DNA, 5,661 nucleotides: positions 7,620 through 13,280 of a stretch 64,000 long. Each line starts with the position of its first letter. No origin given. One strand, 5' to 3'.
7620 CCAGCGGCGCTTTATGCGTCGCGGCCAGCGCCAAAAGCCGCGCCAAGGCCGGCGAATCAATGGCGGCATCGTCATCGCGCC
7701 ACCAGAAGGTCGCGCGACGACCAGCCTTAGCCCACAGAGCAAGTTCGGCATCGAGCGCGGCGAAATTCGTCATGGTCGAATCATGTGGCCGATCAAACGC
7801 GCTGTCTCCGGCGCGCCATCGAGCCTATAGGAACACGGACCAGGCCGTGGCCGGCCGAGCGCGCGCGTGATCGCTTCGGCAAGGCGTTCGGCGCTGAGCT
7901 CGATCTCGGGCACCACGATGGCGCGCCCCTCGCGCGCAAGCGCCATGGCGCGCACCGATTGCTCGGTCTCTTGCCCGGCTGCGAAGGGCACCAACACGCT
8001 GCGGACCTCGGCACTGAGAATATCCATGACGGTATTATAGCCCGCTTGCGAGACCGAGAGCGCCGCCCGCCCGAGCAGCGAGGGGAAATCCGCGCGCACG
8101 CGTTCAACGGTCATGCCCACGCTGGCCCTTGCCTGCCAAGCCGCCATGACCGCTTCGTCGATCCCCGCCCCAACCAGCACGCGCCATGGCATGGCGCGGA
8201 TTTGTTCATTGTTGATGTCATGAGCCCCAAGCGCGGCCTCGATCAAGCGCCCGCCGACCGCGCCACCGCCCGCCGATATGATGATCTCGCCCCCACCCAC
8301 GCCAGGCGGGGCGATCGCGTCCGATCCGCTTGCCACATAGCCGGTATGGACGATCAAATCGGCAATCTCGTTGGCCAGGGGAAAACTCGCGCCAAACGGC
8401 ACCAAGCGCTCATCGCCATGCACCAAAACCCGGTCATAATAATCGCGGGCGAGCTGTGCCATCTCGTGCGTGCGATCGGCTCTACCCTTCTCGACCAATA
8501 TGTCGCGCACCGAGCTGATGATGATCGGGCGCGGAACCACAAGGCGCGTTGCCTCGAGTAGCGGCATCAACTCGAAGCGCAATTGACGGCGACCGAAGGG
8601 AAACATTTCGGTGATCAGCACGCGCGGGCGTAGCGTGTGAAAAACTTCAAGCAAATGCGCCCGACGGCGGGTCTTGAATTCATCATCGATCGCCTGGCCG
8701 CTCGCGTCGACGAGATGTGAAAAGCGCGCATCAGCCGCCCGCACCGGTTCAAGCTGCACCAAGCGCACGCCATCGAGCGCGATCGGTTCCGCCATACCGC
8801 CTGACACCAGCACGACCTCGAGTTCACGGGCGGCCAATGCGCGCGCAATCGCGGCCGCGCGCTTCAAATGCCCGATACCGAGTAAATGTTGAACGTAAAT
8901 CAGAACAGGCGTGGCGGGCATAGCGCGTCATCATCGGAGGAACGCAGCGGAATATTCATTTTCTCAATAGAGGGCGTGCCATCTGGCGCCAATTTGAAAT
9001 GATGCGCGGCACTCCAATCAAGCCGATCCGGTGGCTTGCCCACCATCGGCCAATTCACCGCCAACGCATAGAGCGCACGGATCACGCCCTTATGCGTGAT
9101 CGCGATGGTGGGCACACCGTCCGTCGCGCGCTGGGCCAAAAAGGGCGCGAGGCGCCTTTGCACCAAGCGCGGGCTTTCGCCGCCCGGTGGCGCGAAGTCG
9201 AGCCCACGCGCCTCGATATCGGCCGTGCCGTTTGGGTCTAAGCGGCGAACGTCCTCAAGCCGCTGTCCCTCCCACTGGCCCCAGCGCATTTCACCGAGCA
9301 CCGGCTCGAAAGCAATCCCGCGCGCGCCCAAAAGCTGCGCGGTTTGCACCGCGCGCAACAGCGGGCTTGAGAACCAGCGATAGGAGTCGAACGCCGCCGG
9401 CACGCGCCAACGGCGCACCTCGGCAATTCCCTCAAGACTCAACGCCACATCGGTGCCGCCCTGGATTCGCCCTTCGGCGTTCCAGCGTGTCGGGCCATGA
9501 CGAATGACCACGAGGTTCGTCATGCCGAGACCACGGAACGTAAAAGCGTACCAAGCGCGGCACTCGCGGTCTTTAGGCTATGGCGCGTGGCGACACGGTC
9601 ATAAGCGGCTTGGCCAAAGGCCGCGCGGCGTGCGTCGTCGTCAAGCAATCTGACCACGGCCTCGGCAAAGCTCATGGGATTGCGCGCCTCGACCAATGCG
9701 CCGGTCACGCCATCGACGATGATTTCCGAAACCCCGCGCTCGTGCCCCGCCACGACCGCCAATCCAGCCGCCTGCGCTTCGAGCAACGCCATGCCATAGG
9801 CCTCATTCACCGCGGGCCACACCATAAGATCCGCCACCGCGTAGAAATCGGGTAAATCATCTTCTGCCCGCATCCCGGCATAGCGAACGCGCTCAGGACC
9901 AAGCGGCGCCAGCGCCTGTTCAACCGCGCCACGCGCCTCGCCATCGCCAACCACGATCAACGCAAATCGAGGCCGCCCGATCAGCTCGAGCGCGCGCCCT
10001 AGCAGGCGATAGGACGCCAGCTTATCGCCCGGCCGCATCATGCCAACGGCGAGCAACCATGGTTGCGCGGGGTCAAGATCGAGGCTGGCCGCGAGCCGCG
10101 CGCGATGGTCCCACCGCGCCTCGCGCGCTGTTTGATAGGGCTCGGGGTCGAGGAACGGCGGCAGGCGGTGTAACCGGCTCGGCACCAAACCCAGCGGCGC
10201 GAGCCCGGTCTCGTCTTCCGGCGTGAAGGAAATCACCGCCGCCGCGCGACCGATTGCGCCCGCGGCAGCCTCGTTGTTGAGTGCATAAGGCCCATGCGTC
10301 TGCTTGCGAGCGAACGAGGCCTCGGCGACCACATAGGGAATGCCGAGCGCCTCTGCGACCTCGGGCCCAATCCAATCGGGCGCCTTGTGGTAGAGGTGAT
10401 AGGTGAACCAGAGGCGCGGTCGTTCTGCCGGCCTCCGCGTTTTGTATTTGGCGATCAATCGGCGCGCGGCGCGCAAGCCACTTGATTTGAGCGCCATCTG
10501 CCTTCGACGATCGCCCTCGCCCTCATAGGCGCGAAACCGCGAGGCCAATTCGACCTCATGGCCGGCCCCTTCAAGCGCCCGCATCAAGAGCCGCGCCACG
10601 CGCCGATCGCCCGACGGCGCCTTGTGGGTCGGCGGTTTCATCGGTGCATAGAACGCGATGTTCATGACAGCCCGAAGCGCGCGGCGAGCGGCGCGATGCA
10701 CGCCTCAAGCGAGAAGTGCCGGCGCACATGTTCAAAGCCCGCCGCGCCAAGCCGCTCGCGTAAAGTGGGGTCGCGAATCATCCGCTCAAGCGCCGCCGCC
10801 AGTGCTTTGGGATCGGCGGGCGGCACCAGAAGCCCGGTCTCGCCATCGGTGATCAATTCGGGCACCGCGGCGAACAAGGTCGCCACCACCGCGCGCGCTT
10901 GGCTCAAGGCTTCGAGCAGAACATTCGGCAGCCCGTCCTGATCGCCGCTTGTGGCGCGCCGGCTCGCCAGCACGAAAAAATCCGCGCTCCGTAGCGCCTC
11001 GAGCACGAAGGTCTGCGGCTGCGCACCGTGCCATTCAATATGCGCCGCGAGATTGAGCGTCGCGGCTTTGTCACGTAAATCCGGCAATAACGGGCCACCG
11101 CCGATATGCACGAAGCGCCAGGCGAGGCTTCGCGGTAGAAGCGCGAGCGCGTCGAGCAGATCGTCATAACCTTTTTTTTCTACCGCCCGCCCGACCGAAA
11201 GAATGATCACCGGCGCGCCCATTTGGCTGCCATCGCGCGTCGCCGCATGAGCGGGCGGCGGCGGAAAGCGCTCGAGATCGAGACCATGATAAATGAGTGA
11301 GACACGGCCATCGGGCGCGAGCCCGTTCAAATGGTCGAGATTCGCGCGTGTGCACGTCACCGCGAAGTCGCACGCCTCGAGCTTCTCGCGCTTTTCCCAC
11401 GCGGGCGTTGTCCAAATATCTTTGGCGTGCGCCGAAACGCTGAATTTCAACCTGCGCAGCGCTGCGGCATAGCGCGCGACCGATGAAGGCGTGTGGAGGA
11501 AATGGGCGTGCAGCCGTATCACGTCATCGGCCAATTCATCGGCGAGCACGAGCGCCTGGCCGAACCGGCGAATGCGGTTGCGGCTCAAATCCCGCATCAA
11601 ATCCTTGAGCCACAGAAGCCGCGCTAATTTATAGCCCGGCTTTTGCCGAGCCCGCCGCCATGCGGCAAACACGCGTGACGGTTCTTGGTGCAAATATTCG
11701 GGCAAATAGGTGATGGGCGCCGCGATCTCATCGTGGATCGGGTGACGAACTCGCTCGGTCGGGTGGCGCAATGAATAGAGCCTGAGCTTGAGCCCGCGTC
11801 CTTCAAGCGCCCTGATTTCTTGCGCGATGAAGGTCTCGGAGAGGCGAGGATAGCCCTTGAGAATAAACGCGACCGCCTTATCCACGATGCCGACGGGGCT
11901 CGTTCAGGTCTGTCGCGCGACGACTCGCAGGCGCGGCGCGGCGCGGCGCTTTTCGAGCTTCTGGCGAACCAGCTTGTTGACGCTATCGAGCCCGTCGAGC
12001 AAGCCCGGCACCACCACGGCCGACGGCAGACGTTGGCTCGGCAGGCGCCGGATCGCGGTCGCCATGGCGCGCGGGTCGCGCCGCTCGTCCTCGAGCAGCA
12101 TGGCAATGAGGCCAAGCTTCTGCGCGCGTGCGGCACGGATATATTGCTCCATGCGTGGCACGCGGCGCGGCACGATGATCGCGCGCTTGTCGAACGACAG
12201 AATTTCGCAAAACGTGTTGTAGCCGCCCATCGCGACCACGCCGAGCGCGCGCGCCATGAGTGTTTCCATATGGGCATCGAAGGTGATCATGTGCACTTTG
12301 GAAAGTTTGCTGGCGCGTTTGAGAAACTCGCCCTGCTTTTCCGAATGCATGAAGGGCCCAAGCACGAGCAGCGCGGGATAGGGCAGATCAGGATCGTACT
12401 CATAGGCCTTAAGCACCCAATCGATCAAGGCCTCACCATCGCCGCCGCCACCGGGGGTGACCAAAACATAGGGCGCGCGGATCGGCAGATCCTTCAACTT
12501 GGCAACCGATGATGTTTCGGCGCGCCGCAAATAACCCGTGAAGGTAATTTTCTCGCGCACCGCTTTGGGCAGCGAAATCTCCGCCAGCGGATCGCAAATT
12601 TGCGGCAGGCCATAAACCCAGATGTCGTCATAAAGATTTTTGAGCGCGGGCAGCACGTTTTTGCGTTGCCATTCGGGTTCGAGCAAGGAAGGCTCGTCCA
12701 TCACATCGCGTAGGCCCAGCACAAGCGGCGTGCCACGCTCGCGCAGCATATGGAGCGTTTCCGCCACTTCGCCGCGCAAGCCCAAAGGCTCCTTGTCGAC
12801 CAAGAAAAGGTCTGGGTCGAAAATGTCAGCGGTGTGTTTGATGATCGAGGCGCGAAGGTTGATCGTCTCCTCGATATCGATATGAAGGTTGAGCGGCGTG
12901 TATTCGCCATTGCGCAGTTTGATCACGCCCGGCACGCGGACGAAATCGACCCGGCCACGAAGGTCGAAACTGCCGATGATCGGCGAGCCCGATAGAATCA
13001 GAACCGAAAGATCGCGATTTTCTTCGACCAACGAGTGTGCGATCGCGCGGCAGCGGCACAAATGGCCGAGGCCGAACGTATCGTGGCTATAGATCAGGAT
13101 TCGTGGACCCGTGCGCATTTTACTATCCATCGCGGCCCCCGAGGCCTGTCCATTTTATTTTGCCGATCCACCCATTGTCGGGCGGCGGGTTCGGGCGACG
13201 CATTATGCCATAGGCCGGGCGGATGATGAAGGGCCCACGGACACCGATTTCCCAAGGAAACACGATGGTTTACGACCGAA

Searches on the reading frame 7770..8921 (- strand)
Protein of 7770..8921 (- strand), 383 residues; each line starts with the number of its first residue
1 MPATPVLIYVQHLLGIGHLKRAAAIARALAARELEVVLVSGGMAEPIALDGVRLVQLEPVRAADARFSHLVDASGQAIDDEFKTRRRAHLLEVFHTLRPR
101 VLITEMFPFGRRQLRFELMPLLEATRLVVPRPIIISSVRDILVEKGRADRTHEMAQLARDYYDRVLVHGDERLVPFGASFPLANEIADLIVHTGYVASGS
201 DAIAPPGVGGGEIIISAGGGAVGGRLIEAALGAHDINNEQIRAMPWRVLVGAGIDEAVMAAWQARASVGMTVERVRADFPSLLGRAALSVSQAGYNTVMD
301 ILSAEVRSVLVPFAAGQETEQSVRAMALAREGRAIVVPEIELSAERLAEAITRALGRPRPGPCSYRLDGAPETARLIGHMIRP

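Call 55: search_protein_families(library=pfam, proteins=[window:7770-8921:-], max_evalue=0.00001)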
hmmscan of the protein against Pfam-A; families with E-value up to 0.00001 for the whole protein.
window:7770-8921:- (383 aa): 1 family
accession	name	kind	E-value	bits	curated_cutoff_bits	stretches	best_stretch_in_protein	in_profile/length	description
PF04101.22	Glyco_tran_28_C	-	8.5e-14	52.4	22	1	219-354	6-140/166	Glycosyltransferase family 28 C-terminal domain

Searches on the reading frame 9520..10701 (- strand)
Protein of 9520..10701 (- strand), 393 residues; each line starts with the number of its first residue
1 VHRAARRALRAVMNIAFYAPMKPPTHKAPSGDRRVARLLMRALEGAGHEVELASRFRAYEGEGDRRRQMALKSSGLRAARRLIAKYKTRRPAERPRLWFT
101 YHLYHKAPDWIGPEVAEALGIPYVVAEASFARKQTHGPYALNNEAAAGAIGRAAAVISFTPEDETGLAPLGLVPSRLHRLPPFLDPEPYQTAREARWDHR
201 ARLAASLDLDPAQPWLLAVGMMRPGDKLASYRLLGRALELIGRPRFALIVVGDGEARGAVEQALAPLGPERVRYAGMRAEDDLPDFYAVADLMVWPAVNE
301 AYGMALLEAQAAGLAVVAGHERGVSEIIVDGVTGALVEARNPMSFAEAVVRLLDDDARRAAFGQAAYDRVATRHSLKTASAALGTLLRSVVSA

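Call 55: search_protein_families(library=pfam, proteins=[window:9520-10701:-], max_evalue=0.00001)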
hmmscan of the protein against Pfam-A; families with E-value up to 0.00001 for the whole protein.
window:9520-10701:- (393 aa): 3 families
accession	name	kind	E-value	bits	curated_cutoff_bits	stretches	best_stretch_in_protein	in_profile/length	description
PF13692.12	Glyco_trans_1_4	-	9.2e-27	94.5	27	1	214-355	2-142/142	Glycosyl transferases group 1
PF00534.26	Glycos_transf_1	-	1.9e-25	89.8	26.4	1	236-368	35-171/172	Glycosyl transferases group 1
PF13524.12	Glyco_trans_1_2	-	1.2e-07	32.2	25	1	263-377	27-136/144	Glycosyl transferase-like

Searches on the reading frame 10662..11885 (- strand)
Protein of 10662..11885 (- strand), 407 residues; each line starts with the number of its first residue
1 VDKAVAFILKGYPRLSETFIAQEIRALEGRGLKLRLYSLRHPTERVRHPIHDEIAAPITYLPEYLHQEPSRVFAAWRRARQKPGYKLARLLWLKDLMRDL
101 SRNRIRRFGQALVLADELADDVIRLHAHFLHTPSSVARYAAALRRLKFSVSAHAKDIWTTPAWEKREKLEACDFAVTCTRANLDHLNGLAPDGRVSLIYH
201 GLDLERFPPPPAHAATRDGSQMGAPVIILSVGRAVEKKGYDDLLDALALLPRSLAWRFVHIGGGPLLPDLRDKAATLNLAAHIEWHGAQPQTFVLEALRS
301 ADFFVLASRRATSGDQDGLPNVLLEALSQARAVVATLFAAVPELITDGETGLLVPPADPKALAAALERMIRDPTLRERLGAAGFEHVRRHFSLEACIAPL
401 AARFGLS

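Call 55: search_protein_families(library=pfam, proteins=[window:10662-11885:-], max_evalue=0.00001)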
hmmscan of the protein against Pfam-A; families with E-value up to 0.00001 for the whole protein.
window:10662-11885:- (407 aa): 4 families
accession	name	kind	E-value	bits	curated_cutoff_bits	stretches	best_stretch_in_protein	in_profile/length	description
PF00534.26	Glycos_transf_1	-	2.6e-31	108.9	26.4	1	225-384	15-170/172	Glycosyl transferases group 1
PF13692.12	Glyco_trans_1_4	-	1.9e-30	106.4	27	1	227-372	3-142/142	Glycosyl transferases group 1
PF13439.12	Glyco_transf_4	-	6e-07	30.1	28.5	0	17-206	5-170/170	Glycosyltransferase Family 4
PF13524.12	Glyco_trans_1_2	-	9.6e-06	26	25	0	275-397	27-139/144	Glycosyl transferase-like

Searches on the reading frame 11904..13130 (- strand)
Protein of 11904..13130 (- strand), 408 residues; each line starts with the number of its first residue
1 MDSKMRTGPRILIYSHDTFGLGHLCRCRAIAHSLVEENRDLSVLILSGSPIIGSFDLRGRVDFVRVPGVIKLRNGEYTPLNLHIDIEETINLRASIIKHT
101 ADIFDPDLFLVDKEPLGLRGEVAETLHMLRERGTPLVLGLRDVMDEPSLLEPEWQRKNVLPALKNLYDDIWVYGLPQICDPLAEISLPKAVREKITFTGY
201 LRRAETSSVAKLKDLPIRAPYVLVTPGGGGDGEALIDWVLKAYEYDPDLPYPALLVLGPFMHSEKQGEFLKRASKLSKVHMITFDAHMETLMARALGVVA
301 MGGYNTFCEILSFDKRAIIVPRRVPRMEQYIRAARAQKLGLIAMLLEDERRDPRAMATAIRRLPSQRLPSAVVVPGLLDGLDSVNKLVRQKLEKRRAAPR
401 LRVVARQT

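Call 55: search_protein_families(library=pfam, proteins=[window:11904-13130:-], max_evalue=0.00001)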
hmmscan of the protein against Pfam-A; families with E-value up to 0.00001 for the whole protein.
window:11904-13130:- (408 aa): 1 family
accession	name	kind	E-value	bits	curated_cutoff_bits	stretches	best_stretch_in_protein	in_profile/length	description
PF04101.22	Glyco_tran_28_C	-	2.8e-08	34.4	22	1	235-365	14-142/166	Glycosyltransferase family 28 C-terminal domain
